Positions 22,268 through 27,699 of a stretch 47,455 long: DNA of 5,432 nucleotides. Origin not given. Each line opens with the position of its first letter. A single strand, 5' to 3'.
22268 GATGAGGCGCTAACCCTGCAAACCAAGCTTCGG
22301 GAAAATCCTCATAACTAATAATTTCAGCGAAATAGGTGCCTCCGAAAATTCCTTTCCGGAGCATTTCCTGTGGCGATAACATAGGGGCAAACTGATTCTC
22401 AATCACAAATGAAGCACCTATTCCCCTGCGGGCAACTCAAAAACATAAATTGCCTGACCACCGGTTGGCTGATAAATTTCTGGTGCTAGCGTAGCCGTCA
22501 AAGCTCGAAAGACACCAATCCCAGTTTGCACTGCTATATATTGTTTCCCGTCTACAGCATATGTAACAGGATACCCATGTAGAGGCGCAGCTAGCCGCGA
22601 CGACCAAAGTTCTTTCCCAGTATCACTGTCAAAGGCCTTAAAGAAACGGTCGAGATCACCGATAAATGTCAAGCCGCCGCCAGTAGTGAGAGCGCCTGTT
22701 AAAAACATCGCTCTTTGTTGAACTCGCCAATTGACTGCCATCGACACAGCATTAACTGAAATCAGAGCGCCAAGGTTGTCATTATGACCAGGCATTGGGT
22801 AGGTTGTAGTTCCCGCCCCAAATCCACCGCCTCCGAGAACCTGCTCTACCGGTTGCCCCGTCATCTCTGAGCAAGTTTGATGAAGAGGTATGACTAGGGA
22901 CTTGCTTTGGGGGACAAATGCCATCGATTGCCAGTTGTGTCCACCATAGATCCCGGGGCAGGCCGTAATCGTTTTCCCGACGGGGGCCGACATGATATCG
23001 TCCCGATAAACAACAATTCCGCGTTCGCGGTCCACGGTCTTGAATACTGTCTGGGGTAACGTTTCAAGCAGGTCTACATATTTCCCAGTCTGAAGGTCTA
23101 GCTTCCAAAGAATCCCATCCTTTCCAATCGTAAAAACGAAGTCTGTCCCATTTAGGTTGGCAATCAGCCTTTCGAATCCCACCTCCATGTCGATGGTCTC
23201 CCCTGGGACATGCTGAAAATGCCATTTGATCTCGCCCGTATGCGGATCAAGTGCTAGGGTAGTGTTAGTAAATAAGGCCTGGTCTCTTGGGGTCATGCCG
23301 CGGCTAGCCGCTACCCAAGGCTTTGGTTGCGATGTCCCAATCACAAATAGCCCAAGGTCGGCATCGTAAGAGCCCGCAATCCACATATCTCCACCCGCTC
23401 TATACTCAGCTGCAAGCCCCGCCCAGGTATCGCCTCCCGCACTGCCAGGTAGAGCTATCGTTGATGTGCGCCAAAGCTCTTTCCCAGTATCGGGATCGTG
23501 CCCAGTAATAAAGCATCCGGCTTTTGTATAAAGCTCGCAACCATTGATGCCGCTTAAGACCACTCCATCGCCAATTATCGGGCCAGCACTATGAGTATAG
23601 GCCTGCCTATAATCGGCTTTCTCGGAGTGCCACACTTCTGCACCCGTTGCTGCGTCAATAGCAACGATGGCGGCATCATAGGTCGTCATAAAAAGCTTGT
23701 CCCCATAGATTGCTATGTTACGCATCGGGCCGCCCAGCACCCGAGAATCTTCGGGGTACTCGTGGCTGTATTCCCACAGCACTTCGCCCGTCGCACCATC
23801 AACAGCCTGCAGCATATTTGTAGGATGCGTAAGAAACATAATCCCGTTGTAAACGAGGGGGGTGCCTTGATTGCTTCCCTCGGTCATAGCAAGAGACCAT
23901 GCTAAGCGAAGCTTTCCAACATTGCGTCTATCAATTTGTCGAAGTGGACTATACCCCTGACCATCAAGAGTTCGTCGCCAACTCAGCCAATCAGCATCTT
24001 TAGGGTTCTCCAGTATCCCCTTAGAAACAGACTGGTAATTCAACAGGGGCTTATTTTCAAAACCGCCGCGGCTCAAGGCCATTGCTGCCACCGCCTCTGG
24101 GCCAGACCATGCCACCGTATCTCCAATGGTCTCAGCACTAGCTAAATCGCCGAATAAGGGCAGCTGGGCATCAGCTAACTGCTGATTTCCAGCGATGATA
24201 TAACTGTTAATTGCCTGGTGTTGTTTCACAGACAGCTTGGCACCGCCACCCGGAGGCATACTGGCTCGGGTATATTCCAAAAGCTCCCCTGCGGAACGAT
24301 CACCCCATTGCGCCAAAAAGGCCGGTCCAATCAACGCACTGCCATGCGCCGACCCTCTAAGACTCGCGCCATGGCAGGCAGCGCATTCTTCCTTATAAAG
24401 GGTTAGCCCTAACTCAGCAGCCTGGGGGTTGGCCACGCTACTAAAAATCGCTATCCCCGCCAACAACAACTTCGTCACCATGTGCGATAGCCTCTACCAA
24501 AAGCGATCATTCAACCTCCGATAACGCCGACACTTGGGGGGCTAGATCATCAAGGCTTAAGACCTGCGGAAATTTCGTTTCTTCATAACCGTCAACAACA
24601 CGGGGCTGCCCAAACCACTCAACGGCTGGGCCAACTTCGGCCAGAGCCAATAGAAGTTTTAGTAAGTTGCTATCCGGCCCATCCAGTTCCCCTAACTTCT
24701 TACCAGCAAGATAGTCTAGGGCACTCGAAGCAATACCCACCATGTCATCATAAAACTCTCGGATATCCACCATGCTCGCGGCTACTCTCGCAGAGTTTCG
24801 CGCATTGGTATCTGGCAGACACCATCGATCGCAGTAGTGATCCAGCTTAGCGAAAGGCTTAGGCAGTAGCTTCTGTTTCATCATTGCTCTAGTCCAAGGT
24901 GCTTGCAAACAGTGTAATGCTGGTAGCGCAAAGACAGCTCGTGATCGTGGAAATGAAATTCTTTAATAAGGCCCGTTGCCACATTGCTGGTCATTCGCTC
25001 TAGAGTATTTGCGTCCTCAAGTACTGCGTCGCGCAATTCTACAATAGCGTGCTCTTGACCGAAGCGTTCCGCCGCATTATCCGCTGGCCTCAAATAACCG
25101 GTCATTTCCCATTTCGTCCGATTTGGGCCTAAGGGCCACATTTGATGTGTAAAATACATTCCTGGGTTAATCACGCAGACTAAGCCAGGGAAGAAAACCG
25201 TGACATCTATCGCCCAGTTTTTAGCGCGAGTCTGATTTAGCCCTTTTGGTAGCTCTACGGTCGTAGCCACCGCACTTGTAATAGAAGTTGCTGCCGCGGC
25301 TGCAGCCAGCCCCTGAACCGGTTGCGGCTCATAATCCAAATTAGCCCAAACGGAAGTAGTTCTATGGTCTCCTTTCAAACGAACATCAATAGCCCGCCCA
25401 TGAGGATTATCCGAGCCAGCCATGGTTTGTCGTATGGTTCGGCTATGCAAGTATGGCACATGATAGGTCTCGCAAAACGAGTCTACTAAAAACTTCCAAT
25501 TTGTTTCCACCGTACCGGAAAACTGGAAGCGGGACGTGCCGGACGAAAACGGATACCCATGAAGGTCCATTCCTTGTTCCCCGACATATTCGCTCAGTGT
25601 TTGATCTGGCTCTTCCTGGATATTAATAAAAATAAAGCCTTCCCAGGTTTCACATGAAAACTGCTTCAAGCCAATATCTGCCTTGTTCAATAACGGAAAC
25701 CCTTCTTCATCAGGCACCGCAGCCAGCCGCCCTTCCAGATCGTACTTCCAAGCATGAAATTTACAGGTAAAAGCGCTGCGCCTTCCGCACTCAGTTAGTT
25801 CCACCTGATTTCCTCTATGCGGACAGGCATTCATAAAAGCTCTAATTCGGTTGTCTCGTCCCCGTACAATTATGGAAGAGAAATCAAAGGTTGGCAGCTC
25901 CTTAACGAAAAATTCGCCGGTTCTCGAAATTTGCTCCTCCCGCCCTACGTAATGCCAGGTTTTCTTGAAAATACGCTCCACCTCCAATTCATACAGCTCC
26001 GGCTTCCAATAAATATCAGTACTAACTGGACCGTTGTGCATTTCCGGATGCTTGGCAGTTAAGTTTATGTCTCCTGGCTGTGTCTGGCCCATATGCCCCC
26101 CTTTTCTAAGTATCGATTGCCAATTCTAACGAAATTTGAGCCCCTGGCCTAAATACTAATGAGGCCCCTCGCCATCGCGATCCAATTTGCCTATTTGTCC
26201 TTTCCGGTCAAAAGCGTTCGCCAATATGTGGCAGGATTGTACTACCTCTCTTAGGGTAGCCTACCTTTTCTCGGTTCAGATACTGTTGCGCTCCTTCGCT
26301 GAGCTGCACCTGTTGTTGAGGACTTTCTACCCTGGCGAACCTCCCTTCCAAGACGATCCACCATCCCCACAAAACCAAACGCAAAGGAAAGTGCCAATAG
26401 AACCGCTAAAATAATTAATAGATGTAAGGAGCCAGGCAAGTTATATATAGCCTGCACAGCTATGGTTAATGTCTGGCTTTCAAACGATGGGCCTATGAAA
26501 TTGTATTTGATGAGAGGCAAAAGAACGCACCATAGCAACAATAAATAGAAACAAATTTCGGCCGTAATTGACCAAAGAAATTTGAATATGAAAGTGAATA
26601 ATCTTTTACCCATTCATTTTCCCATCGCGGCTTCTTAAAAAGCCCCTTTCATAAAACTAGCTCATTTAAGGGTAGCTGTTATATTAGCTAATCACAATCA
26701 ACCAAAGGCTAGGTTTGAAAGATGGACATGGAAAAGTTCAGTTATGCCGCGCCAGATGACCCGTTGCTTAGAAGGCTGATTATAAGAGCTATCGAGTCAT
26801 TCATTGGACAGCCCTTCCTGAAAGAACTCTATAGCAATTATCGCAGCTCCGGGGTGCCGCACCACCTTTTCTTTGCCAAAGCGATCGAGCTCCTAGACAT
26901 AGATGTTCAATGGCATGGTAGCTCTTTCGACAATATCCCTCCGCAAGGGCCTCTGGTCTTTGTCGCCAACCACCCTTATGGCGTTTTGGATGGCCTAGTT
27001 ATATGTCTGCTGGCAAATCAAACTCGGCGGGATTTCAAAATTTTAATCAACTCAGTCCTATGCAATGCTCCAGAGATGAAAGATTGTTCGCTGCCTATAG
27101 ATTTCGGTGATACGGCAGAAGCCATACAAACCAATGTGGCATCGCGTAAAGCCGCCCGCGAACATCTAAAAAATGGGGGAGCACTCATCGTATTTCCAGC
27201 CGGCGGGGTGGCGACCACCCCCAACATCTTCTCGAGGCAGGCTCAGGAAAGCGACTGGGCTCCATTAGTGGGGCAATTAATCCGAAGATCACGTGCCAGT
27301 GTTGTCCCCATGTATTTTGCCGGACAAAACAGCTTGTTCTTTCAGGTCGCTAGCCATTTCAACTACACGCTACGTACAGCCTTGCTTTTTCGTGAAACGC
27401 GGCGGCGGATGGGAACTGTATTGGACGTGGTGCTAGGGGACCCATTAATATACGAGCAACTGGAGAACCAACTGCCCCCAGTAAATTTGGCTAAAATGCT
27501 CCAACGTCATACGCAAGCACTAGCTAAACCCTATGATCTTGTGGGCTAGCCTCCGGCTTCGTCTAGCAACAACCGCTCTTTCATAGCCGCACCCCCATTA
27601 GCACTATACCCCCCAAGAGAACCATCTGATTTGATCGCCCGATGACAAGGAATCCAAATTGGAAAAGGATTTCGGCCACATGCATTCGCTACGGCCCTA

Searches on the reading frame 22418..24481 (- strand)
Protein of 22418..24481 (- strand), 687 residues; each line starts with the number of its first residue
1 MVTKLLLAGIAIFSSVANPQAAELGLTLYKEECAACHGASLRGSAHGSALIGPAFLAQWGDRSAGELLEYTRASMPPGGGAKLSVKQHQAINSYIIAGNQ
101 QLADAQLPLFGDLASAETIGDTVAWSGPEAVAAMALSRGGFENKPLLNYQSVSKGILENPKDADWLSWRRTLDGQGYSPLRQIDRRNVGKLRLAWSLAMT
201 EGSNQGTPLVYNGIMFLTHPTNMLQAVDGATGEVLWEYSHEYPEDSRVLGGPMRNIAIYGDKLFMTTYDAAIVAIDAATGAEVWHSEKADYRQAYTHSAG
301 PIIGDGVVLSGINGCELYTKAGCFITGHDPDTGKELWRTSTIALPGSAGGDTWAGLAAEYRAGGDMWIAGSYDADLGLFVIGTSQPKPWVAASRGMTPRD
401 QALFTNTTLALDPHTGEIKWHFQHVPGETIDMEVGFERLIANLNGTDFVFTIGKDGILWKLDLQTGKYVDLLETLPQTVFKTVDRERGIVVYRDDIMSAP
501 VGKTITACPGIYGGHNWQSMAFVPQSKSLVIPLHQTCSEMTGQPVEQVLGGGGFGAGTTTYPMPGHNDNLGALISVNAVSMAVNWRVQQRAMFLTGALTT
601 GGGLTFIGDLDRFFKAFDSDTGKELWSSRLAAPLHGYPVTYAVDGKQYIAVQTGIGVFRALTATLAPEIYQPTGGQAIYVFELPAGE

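Call 45: search_protein_families(library=pfam, proteins=[window:22418-24481:-], max_evalue=0.00001)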
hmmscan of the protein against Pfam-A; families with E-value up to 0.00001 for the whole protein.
window:22418-24481:- (687 aa): 4 families
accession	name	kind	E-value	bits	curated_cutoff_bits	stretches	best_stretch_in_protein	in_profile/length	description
PF01011.28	PQQ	-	5.5e-59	200.8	26.7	2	165-469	1-335/595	Glucose/ethanol/alcohol dehydrogenase, beta-propeller domain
PF13360.13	PQQ_2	-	7.6e-25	88.4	27.6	1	193-294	55-152/233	Outer membrane protein assembly factor BamB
PF13570.13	Beta-prop_ACSF4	-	8.2e-07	29.2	133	0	571-644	155-226/329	Beta-alanine-activating enzyme, beta-propeller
PF13442.11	Cytochrome_CBB3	-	9.3e-07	29.5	27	1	21-95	2-68/68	Cytochrome C oxidase, cbb3-type, subunit III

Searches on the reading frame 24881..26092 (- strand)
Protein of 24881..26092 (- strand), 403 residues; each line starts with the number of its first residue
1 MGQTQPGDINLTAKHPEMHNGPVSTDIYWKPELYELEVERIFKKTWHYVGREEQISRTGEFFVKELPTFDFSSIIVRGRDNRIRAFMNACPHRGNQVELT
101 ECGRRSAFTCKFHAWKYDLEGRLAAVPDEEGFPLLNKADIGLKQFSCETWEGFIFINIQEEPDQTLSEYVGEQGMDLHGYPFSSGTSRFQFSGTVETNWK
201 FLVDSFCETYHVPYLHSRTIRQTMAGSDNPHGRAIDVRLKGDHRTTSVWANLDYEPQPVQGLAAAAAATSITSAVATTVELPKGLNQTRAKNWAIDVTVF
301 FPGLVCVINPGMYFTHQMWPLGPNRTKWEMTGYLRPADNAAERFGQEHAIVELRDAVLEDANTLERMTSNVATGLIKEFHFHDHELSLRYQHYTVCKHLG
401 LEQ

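Call 45: search_protein_families(library=pfam, proteins=[window:24881-26092:-], max_evalue=0.00001)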
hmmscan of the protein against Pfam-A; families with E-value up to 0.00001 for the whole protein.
window:24881-26092:- (403 aa): 2 families
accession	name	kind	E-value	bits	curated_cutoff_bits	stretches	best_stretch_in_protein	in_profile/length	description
PF00848.25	Ring_hydroxyl_A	-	4.6e-27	95.7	24.9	1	192-395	11-202/208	Ring hydroxylating alpha subunit (catalytic domain)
PF00355.32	Rieske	-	4e-14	52.7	20.3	1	45-131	1-83/88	Rieske [2Fe-2S] domain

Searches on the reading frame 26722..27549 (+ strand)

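Call 45: search_protein_families(library=pfam, proteins=[window:26722-27549:+], max_evalue=0.00001)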
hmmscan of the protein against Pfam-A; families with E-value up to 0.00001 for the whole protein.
window:26722-27549:+ (275 aa): 2 families
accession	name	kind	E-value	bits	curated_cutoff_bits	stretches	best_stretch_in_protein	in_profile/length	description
PF19576.4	Acyltransf_2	-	4.7e-09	36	27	1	60-212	54-198/266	Acyltransferase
PF01553.26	Acyltransferase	-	3.6e-08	33.7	23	1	70-166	8-105/132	Acyltransferase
